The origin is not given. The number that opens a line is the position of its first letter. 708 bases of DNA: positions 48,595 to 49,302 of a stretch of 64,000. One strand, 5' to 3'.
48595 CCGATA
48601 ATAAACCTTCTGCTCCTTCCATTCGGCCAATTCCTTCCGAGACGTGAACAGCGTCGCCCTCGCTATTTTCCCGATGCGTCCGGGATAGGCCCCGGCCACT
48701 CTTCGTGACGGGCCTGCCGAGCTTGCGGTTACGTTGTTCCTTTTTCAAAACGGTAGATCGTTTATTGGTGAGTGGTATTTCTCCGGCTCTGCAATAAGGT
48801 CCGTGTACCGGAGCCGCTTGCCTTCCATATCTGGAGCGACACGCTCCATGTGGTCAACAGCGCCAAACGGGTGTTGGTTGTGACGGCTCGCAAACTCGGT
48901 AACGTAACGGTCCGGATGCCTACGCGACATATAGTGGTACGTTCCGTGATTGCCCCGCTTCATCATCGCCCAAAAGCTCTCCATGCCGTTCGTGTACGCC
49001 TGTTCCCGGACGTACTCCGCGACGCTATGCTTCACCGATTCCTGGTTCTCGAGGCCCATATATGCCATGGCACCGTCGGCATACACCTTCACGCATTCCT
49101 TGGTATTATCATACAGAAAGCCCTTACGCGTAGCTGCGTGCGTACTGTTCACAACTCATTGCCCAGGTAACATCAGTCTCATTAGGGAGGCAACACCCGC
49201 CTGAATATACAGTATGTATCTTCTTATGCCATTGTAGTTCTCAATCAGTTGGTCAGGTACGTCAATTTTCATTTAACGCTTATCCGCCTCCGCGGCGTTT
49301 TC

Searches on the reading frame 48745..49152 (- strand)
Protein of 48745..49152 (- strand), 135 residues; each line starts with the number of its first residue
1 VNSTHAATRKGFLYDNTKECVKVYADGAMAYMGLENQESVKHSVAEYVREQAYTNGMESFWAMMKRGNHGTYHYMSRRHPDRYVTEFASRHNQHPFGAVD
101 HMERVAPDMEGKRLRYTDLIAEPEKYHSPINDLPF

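Call 59: search_protein_families(library=ncbifam, proteins=[window:48745-49152:-], max_evalue=0.001)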
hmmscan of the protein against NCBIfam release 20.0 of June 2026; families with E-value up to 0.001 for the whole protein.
window:48745-49152:- (135 aa): 1 family
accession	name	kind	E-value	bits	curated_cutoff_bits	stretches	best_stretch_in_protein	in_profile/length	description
NF033547.1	transpos_IS1595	equivalog_domain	9.8e-13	48.5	75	1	6-93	121-214/215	IS1595 family transposase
